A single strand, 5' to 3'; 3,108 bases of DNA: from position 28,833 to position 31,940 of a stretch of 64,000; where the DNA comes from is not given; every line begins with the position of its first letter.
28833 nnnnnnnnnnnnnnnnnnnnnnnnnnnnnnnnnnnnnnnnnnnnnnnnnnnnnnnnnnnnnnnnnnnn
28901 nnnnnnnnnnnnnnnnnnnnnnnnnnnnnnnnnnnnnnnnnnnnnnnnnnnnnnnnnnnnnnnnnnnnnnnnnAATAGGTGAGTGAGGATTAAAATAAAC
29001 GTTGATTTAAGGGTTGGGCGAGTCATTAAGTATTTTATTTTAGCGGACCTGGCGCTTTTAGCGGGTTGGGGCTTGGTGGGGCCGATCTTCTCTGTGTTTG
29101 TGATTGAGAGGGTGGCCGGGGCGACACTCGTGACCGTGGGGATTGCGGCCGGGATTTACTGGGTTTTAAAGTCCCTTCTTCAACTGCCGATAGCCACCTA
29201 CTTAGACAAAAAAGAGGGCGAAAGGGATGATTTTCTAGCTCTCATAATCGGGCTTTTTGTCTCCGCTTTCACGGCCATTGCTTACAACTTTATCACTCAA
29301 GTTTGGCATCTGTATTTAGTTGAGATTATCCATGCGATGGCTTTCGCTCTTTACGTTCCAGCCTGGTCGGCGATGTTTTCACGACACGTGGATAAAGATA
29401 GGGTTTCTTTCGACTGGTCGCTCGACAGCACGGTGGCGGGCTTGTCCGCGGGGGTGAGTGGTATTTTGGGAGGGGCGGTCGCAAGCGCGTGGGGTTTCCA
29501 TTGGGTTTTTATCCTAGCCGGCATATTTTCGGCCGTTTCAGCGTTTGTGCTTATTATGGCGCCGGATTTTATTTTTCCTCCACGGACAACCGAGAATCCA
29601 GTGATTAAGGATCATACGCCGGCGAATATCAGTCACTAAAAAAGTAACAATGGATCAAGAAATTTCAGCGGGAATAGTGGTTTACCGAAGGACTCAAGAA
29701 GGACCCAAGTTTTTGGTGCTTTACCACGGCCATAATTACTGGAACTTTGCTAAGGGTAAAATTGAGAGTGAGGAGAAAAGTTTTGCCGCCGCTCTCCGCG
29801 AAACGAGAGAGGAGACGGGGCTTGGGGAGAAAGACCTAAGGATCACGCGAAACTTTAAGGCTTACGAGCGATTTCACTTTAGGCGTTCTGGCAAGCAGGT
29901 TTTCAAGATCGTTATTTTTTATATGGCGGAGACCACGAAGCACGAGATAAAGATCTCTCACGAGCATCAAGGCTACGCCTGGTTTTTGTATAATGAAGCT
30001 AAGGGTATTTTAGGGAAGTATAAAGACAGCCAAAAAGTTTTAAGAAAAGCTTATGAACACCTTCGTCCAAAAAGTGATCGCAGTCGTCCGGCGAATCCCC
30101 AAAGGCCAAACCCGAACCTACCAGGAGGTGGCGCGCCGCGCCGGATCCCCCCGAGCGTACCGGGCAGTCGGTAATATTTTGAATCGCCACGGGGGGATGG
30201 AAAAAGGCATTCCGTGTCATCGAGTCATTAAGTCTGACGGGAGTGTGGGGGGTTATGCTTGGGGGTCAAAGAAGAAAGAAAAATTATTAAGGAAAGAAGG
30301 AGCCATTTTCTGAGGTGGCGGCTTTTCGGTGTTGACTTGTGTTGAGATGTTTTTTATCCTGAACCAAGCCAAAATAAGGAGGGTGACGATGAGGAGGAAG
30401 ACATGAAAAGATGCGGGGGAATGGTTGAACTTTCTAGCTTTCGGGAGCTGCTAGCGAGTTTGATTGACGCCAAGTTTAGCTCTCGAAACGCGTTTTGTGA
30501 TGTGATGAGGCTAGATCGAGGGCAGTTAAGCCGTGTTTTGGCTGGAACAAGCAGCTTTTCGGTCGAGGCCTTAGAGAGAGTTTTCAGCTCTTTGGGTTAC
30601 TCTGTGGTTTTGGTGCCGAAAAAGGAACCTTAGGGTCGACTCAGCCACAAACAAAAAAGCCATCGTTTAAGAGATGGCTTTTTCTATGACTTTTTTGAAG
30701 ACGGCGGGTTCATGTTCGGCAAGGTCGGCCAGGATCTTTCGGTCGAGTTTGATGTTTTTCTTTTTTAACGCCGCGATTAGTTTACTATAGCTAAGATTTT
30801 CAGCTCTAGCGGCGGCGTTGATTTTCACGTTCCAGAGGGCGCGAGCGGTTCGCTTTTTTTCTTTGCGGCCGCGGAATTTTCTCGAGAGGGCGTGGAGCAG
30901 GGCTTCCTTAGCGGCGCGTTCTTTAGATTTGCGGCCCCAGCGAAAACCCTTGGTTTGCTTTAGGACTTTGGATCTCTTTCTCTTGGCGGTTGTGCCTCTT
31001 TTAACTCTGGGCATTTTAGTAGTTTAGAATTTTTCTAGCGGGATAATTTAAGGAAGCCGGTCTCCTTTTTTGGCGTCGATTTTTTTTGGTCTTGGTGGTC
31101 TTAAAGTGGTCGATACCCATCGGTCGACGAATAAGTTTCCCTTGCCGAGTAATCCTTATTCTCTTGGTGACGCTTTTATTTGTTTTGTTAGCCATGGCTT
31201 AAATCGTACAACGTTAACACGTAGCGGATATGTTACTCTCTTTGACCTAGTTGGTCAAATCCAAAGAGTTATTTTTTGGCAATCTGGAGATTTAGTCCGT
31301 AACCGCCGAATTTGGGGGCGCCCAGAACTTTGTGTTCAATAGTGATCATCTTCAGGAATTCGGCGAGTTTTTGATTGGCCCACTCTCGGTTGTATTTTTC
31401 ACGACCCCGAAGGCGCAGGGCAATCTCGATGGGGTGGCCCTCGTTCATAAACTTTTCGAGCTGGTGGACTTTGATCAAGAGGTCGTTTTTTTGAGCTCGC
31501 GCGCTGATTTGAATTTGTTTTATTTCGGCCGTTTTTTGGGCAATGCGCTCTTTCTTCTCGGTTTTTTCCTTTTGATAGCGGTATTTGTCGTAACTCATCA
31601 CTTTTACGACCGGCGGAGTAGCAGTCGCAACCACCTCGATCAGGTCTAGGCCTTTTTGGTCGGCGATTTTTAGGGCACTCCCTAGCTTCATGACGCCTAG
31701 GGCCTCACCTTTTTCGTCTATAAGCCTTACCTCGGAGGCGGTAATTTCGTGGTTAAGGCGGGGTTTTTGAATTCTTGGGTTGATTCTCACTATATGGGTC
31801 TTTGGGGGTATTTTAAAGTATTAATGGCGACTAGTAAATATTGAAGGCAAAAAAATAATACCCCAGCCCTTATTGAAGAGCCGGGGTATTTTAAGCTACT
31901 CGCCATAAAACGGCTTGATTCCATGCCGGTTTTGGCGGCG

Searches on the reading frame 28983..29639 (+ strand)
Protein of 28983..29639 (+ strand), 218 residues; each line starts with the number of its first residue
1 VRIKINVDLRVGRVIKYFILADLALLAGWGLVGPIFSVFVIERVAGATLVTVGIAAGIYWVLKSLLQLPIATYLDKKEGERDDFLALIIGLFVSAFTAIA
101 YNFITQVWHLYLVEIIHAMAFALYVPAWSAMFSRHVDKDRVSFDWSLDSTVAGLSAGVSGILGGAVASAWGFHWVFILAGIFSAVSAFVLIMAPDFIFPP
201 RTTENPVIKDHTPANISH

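Call 3: search_protein_families(library=pfam, proteins=[window:28983-29639:+], max_evalue=0.01)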
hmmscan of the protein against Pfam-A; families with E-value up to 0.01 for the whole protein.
window:28983-29639:+ (218 aa): 3 families
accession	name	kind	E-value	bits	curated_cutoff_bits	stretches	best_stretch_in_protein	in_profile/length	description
PF07690.21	MFS_1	-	5.5e-20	72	33.4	1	24-192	7-173/347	Major Facilitator Superfamily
PF05977.19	MFS_3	-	1.2e-05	24.4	27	1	91-192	86-184/524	Transmembrane secretion effector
PF16083.10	Phage_holin_3_3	-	0.00077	20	28.4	0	153-191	35-75/78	LydA holin phage, holin superfamily III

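Call 4: search_protein_families(library=ncbifam, proteins=[window:28983-29639:+], max_evalue=0.01)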
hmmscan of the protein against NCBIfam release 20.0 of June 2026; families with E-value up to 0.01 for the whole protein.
window:28983-29639:+ (218 aa): 12 families
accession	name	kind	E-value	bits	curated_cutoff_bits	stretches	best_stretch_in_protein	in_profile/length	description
TIGR00880.1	2_A_01_02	superfamily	1.2e-08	35.1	131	1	86-192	30-136/141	multidrug resistance protein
TIGR00900.1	2A0121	subfamily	1.2e-07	31.5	319.6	1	87-192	72-176/364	H+ Antiporter protein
NF007792.0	PRK10489.1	equivalog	5.4e-07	29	324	1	95-207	95-210/419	enterobactin transporter EntS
NF012195.0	tet_MFS_H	exception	2.7e-06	26.8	840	1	26-215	16-196/392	tetracycline efflux MFS transporter Tet(H)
NF047396.1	MFS_flip_LtaA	equivalog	1.5e-05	24.2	450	1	34-169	229-362/394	lipoteichoic acid biosynthesis MFS flippase LtaA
NF012207.0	tet_MFS_H_J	exception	2.3e-05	23.6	700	1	27-183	17-168/392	Tet(H)/Tet(J) family tetracycline efflux MFS transporter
TIGR00899.1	2A0120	subfamily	3.3e-05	23.2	522.3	1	52-192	241-372/375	sugar efflux transporter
NF008314.0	PRK11102.1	equivalog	0.00038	19.8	303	1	87-191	78-182/396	Bcr/CflA family multidrug efflux MFS transporter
NF012194.0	tet_MFS_J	exception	0.00056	18.9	870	1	31-168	227-355/398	tetracycline efflux MFS transporter Tet(J)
NF008270.1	PRK11043.1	equivalog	0.0012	18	430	1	86-185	72-171/382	purine nucleoside transporter PunC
TIGR00893.1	2A0114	subfamily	0.0013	17.7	395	1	51-191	30-166/399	D-galactonate transporter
NF047574.1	opine_export_Sa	equivalog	0.002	17.2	235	1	81-187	275-381/388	staphylopine family metallophore export MFS transporter CntE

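Call 68: search_protein_families(library=padloc, proteins=[window:28983-29639:+], max_evalue=0.01)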
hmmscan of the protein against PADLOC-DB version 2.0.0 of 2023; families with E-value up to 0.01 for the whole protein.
window:28983-29639:+ (218 aa): 0 families

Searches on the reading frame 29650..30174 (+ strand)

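Call 21: search_protein_families(library=pfam, proteins=[window:29650-30174:+], max_evalue=0.001)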
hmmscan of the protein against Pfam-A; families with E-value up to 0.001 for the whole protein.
window:29650-30174:+ (174 aa): 1 family
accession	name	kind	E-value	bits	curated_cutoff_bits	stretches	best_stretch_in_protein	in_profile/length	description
PF00293.34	NUDIX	-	9.8e-17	61.7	21.1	1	5-131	4-131/134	NUDIX domain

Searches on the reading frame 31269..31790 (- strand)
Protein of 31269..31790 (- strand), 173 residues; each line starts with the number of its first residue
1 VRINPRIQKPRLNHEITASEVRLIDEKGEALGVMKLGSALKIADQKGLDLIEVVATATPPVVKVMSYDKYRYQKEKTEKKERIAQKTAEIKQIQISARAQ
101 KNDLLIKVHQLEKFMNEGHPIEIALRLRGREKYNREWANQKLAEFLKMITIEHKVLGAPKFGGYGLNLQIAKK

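Call 21: search_protein_families(library=pfam, proteins=[window:31269-31790:-], max_evalue=0.001)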
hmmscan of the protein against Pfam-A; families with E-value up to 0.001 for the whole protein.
window:31269-31790:- (173 aa): 2 families
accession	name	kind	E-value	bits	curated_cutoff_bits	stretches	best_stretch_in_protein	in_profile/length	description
PF05198.21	IF3_N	-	8.2e-27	93.6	26.9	1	13-80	2-69/70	Translation initiation factor IF-3, N-terminal domain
PF00707.27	IF3_C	-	3.5e-12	46.5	34.8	1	89-172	2-85/86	Translation initiation factor IF-3, C-terminal domain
